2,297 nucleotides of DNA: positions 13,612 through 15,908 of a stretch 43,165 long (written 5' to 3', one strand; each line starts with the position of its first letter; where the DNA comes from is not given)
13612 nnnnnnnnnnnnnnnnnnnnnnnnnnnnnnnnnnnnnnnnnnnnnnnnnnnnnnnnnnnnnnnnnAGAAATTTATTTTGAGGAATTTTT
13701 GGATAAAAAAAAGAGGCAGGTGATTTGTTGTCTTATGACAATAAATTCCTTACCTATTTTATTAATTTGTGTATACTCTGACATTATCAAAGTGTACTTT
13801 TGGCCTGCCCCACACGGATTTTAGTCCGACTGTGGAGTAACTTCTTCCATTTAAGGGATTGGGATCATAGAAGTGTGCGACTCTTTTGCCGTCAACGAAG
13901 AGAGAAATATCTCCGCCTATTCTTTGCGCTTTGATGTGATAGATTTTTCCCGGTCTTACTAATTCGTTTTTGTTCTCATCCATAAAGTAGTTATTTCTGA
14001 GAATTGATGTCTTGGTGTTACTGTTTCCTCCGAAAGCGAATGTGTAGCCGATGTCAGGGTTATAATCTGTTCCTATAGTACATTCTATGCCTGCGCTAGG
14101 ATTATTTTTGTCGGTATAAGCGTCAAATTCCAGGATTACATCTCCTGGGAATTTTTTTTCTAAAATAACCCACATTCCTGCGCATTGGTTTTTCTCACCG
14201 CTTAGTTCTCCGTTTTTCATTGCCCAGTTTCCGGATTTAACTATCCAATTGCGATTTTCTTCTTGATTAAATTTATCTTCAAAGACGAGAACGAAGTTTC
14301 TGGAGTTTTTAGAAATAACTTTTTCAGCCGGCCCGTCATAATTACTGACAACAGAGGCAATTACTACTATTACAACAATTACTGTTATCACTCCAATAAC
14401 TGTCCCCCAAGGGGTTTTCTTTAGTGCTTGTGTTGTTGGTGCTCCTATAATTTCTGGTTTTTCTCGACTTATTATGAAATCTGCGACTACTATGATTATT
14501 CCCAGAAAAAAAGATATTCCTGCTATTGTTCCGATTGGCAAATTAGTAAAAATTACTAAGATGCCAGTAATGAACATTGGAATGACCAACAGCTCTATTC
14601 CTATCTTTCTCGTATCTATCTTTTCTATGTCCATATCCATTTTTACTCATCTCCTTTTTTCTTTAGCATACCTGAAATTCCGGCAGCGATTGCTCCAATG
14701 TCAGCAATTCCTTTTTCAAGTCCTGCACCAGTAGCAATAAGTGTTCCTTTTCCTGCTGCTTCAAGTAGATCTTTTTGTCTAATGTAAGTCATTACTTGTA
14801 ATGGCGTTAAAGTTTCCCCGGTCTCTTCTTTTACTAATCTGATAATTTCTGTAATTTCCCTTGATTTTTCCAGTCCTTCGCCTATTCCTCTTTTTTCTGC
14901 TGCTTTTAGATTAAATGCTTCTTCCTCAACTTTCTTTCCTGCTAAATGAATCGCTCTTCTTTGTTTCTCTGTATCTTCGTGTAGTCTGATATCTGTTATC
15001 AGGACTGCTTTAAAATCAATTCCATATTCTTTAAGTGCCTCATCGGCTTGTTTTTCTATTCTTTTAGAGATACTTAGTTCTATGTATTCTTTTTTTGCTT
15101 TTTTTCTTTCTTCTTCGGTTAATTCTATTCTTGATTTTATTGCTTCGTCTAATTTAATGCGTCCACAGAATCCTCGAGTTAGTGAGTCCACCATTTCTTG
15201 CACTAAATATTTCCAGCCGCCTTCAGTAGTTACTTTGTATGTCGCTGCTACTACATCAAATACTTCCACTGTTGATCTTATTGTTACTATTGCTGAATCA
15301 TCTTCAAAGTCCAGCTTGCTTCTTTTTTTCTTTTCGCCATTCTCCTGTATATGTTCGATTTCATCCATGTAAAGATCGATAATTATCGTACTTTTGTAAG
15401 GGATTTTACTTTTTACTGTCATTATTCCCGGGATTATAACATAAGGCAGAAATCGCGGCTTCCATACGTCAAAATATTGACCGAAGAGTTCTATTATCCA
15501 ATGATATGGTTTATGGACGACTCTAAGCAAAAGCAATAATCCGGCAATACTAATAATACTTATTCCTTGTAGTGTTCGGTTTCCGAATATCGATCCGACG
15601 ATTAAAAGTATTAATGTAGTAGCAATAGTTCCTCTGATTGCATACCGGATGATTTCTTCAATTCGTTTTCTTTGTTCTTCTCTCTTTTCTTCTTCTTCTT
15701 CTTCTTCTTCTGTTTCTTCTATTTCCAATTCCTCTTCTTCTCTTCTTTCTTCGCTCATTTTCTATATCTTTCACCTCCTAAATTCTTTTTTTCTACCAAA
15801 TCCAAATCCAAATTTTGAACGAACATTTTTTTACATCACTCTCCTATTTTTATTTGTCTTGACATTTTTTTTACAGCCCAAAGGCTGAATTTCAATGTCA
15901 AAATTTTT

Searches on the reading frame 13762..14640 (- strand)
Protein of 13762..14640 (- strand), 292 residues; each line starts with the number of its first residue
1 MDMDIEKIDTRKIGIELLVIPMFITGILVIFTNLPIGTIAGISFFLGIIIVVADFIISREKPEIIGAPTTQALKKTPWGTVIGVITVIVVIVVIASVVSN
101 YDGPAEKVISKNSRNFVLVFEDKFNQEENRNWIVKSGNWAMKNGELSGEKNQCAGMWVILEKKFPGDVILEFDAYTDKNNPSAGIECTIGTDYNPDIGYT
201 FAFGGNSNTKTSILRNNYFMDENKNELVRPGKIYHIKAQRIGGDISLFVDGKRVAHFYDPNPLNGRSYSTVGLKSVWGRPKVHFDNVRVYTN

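Call 9: search_protein_families(library=pfam, proteins=[window:13762-14640:-], max_evalue=0.001)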
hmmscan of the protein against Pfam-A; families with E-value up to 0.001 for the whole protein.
window:13762-14640:- (292 aa): 1 family
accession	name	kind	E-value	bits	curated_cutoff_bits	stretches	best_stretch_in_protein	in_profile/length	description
PF06439.18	3keto-disac_hyd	-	5.6e-07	30.2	26.8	1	123-289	5-186/187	3-keto-disaccharide hydrolase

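Call 69: search_protein_families(library=ncbifam, proteins=[window:13762-14640:-], max_evalue=0.001)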
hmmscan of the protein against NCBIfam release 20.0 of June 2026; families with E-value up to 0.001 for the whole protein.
window:13762-14640:- (292 aa): 0 families

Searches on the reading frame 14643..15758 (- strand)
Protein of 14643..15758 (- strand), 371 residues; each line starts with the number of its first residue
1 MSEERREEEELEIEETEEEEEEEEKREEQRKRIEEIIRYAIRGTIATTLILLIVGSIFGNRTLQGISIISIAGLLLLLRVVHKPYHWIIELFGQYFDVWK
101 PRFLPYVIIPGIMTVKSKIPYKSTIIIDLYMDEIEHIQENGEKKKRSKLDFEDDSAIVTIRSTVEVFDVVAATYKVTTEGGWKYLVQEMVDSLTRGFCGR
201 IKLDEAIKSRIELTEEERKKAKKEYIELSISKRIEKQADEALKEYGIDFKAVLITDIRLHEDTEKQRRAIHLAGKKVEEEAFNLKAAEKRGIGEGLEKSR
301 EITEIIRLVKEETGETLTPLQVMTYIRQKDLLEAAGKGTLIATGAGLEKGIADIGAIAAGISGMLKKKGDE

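Call 9: search_protein_families(library=pfam, proteins=[window:14643-15758:-], max_evalue=0.001)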
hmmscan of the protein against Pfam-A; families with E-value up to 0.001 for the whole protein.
window:14643-15758:- (371 aa): 1 family
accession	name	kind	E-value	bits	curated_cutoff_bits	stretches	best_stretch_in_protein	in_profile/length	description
PF01145.31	Band_7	-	3.2e-06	27.8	23.6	1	158-266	60-154/176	SPFH domain / Band 7 family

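Call 69: search_protein_families(library=ncbifam, proteins=[window:14643-15758:-], max_evalue=0.001)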
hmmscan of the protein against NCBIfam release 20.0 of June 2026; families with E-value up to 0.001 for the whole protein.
window:14643-15758:- (371 aa): 0 families
